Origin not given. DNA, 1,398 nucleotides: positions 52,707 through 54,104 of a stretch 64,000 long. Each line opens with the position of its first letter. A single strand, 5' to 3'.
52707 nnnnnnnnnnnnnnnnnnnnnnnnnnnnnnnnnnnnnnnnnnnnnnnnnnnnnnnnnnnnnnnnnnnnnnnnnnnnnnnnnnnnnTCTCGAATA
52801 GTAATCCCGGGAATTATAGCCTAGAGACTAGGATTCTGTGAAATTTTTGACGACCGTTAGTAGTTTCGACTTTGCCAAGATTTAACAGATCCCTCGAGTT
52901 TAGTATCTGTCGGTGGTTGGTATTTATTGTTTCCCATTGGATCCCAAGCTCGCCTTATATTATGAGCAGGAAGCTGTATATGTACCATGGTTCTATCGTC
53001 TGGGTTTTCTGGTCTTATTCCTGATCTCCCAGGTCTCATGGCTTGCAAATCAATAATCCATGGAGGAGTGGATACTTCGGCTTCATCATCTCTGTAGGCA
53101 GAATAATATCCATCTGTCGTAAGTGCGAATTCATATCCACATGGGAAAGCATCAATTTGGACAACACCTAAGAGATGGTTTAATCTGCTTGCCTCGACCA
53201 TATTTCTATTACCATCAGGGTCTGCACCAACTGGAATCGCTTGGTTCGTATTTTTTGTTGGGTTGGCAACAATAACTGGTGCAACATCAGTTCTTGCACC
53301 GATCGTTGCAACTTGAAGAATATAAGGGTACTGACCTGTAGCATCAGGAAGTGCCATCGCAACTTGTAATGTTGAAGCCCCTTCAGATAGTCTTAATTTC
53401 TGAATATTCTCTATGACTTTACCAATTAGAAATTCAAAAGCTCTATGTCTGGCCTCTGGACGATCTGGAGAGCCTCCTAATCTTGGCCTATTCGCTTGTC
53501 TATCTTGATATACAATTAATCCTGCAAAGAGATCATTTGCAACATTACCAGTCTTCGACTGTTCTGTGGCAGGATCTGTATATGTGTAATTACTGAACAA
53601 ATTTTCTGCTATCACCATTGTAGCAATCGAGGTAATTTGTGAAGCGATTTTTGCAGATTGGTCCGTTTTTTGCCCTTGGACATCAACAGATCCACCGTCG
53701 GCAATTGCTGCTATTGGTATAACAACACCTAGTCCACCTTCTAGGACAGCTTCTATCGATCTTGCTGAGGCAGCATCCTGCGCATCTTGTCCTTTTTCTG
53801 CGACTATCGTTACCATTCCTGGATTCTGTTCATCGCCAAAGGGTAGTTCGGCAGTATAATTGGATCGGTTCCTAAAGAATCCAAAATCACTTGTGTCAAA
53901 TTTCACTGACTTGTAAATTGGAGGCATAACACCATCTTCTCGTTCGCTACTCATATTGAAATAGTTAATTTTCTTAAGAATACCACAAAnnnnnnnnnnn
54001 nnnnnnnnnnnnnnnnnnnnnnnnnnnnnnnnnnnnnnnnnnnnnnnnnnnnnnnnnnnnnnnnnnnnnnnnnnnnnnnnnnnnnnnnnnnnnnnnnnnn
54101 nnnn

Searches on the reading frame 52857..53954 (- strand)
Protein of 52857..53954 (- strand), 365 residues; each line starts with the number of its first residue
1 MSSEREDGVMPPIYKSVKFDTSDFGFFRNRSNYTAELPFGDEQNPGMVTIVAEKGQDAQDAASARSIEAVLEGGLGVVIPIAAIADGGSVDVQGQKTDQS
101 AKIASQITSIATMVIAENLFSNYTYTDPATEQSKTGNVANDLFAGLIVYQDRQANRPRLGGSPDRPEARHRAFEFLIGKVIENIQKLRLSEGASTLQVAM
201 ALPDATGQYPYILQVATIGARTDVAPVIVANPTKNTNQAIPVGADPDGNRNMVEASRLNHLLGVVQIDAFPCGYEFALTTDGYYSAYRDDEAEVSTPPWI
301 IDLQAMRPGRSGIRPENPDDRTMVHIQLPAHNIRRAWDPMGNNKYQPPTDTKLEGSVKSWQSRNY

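Call 3: search_protein_families(library=pfam, proteins=[window:52857-53954:-], max_evalue=1)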
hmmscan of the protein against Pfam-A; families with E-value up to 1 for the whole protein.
window:52857-53954:- (365 aa): 0 families

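Call 4: search_protein_families(library=ncbifam, proteins=[window:52857-53954:-], max_evalue=1)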
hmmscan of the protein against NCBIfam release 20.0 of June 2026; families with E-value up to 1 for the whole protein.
window:52857-53954:- (365 aa): 0 families

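Call 5: find_homologous_proteins(query=window:52857-53954:-, max_evalue=0.001)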
Query window:52857-53954:- (365 aa): 1 proteins with E <= 0.001 among 5289 candidates.
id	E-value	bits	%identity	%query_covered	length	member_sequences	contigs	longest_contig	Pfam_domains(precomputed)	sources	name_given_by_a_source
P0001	1.1e-241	819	100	100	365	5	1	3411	-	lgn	-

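Call 6: search_solved_structures(query=window:52857-53954:-, max_evalue=10)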
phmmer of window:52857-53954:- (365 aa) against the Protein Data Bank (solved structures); distinct sequences matched with E-value up to 10: 4.
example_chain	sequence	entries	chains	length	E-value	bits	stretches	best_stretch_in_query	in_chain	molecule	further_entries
6zm5_U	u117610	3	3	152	0.35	13.2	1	79-163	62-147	39S ribosomal protein L23, mitochondrial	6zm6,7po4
3j7y_U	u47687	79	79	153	0.36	13.2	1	79-163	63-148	uL23 | uL23m | 39S ribosomal protein L23, mitochondrial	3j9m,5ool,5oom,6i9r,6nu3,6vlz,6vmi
8rri_U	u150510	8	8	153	0.36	13.2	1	79-163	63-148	Large ribosomal subunit protein uL23m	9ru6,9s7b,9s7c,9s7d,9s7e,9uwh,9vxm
2fef_A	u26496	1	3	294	1.4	11.2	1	190-229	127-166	hypothetical protein PA2201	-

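Call 7: search_protein_families(library=phrogs, proteins=[window:52857-53954:-], max_evalue=1)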
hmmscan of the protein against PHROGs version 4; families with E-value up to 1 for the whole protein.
window:52857-53954:- (365 aa): 0 families

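Call 9: find_encoding_contigs(protein=P0001, flank=10000, max_places=10)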
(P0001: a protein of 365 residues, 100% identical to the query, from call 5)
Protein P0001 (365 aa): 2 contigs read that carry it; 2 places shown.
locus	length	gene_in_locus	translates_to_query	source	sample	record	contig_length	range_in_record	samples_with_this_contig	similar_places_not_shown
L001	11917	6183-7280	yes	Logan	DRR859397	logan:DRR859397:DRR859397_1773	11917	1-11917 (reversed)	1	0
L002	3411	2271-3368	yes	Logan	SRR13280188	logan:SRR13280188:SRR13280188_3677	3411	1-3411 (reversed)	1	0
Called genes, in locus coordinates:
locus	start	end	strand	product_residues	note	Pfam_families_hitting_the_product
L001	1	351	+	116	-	?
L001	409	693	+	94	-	PF13459:Fer4_15 (weak), PF13370:Fer4_13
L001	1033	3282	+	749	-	PF03193:RsgA_GTPase (faint), PF13191:AAA_16 (weak), PF17871:AAA_lid_9 (weak), PF00158:Sigma54_activat, PF07724:AAA_2, PF07728:AAA_5, PF00004:AAA (weak), PF10431:ClpB_D2-small, +5 more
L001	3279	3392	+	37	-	-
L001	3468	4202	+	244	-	PF02463:SMC_N (faint), PF00005:ABC_tran, PF13304:AAA_21 (faint)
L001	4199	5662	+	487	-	PF19295:SufBD_N, PF01458:SUFBD_core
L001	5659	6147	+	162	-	PF01458:SUFBD_core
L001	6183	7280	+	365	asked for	-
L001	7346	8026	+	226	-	PF13489:Methyltransf_23 (weak), PF08241:Methyltransf_11, PF13649:Methyltransf_25, PF13847:Methyltransf_31 (weak)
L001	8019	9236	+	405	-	PF00266:Aminotran_5, PF00155:Aminotran_1_2 (weak)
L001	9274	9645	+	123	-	PF01592:NifU_N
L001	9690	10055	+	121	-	-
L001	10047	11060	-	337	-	PF02463:SMC_N, PF13304:AAA_21 (faint)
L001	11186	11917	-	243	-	?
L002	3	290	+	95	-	?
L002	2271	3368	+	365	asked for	-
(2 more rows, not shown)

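Call 13: search_protein_representatives(protein=window:52857-53954:-)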
Query: 365 residues. Proteins with E-value up to 0.001 (for the whole library): 2; up to 1e-10: 1; up to 1e-30: 1. The best 2 are listed.
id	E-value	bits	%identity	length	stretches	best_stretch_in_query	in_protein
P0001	3.5e-242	819.0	100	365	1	1-365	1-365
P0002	1.1e-04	38.0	26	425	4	52-131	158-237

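Call 23: predict_structure(protein=window:52857-53954:-)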
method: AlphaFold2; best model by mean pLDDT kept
length: 365 residues; sequences in the alignment: 1
mean_pLDDT: 33.9   pTM: 0.36
mean pLDDT of the five models: 33.9, 30.6, 27.5, 27.2, 26.9
residues with pLDDT >= 90: 0; 70-90: 6; 50-70: 55; < 50: 304
segments of 3 or more residues with pLDDT < 50: 1-102, 144-166, 188-365
pLDDT, mean of each block of 10 residues (from residue 1): 28 26 29 31 33 30 26 31 33 37 51 56 65 67 40 31 47 60 52 37 31 30 26 24 24 24 23 26 29 25 25 26 24 27 28 25 21
secondary structure, 60 per line:
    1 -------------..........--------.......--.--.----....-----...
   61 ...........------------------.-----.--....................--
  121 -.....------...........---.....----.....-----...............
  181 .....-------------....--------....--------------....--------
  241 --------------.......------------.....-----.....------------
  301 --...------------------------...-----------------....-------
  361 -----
elements in order: E14-20 E32-38 E49-52 H58-71 H99-118 E122-126 E133-137 H138-143 E147-151 E156-160 H166-185 E199-202 E211-214 E229-232 H255-261 E274-278 E284-288 H350-353

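Call 28: search_dna_similar(query=window:52857-53954:-, collection=phages, mode=protein, max_evalue=1)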
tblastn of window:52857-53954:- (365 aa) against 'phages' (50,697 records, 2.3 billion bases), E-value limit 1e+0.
No match.

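Call 29: search_dna_similar(query=window:52857-53954:-, collection=plasmids, mode=protein, max_evalue=1)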
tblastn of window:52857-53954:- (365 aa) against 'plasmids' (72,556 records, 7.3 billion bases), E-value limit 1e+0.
No match.

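Call 35: search_protein_families(library=pfam, proteins=[window:52857-53954:-], max_evalue=10)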
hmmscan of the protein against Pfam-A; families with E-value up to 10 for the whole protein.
window:52857-53954:- (365 aa): 0 families

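Call 36: list_cluster_members(proteins=[P0001, P0098])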
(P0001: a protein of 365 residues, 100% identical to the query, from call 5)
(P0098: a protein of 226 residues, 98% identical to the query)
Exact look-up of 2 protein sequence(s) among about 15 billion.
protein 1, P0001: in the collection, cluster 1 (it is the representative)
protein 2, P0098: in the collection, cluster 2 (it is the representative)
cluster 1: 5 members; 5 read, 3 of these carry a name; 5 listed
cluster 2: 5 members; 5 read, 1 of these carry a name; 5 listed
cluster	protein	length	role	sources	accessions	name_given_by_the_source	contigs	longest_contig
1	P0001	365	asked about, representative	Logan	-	-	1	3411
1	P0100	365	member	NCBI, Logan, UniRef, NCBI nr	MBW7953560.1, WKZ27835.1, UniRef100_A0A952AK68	MAG: hypothetical protein QY330_04800 [Candidatus Dojkabacteria bacterium] | Uncharacterized protein n=2 Tax=Candidatus Dojkabacteria TaxID=74243 ... | hypothetical protein [Candidatus Dojkabacteria bacterium]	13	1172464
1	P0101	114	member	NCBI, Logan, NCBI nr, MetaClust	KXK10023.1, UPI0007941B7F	MAG: hypothetical protein UZ20_WS6002000104 [candidate division WS6 bacterium OLB21] | status=active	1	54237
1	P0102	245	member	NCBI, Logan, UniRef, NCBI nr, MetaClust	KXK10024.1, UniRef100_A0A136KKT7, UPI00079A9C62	MAG: hypothetical protein UZ20_WS6002000105 [candidate division WS6 bacterium OLB21] | Uncharacterized protein n=1 Tax=candidate division WS6 bacterium OLB21 TaxID=1617427 ... | status=active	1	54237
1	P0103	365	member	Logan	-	-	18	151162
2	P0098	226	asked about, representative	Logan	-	-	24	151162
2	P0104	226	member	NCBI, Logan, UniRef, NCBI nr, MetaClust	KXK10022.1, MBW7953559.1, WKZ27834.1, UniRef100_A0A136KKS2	MAG: class I SAM-dependent methyltransferase [Candidatus Dojkabacteria bacterium] | Ubiquinone/menaquinone biosynthesis C-methyltransferase UbiE n=2 Tax=Candidatus ... | MAG: Ubiquinone/menaquinone biosynthesis C-methyltransferase UbiE [candidate division WS6 ...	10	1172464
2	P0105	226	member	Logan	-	-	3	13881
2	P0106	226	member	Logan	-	-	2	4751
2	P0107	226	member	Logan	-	-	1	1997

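Call 47: search_protein_families(library=padloc, proteins=[window:52857-53954:-], max_evalue=1)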
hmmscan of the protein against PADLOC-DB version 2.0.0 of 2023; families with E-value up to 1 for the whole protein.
window:52857-53954:- (365 aa): 0 families

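Call 62: predict_structure(alignment_id=A2)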
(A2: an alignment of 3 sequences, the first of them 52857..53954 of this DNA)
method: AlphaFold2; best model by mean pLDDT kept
length: 365 residues; sequences in the alignment: 3
mean_pLDDT: 34.2   pTM: 0.38
mean pLDDT of the five models: 34.2, 30.2, 29.1, 29.0, 27.4
residues with pLDDT >= 90: 0; 70-90: 0; 50-70: 59; < 50: 306
segments of 3 or more residues with pLDDT < 50: 1-101, 143-167, 187-365
pLDDT, mean of each block of 10 residues (from residue 1): 25 30 32 36 39 32 25 34 38 40 52 54 55 58 38 29 43 55 50 40 35 35 27 25 26 24 23 26 30 30 27 26 23 25 26 22 21
secondary structure, 60 per line:
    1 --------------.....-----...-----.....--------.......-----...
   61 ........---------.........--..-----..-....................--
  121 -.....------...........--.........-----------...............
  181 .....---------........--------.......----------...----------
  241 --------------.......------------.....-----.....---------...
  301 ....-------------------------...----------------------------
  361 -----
elements in order: E15-19 E33-37 E46-52 H58-68 E78-86 H99-118 E122-126 E133-137 H138-143 H146-154 H166-185 E195-202 E211-217 E228-230 H255-261 E274-278 E284-288 H298-304

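Call 65: fold_search(model_id=the predicted structure, library=pdb)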
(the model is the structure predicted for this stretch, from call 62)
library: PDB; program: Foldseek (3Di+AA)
matches with E <= 10: 142; with E <= 0.001: 0
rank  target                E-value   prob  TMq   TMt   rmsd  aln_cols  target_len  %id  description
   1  7dr6_J                3.4e-01  0.02  0.08  0.12  19.2       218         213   11  PA28alpha-beta in complex with immunoproteasome (released 2021-01-20)
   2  7w85_A                4.0e-01  0.02  0.08  0.08  18.7       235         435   14  Structural of the filamentous Escherichia coli glutamine synthetase (released 2022-04-06)
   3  4dvz                  5.1e-01  0.02  0.10  0.08  16.2       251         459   13  Crystal structure of the Helicobacter pylori CagA oncoprotein (released 2012-07-25)
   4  6zqg_DF               5.4e-01  0.08  0.10  0.16  19.0       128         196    9  Cryo-EM structure of the 90S pre-ribosome from Saccharomyces cerevisiae, state Dis-C (released 2020-09-23)
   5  8ysx_S                8.2e-01  0.02  0.08  0.11  18.0       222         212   10  canine immunoproteasome 20S subunit in complex with compound 2 (released 2024-07-31)
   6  3qnq_D                1.0e+00  0.06  0.08  0.07  17.9       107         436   11  Crystal structure of the transporter ChbC, the IIC component from the N,N'-diacetylchitobiose-specific phosphotransfer (released 2011-04-06)
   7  7omf_A                1.0e+00  0.04  0.11  0.06  22.4       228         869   10  Structure of a minimal SF3B core in complex with sudemycin D6 (form I) (released 2021-08-04)
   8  4ycu_A                1.2e+00  0.01  0.09  0.07  18.8       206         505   13  Crystal structure of cladosporin in complex with human lysyl-tRNA synthetase (released 2015-06-10)
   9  9f58_A                1.3e+00  0.05  0.14  0.15  17.9       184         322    7  Gcn2 dimer bound to the 60S ribosomal subunit (released 2025-03-26)
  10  1iru_1                1.3e+00  0.01  0.07  0.11  19.4       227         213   10  Crystal Structure of the mammalian 20S proteasome at 2.75 A resolution (released 2002-05-22)
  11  7o6n_B                1.3e+00  0.03  0.06  0.19  16.8        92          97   20  Crystal structure of C. elegans ERH-2 PID-3 complex (released 2021-08-25)
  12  2j82                  1.4e+00  0.04  0.09  0.13  13.0        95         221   14  Structural analysis of the PP2C Family Phosphatase tPphA from Thermosynechococcus elongatus (released 2007-11-06)
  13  7o6n_A                1.7e+00  0.02  0.06  0.16  16.4        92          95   21  Crystal structure of C. elegans ERH-2 PID-3 complex (released 2021-08-25)
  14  9igx_K                1.7e+00  0.02  0.08  0.06  22.0       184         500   10  Ku70/80 bound to 153 bp nucleosome (released 2026-01-14)
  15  9g33_DF               1.8e+00  0.04  0.10  0.16  14.2       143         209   14  Stalled 90S - Utp23-Krr1-deltaC3 (released 2025-06-18)
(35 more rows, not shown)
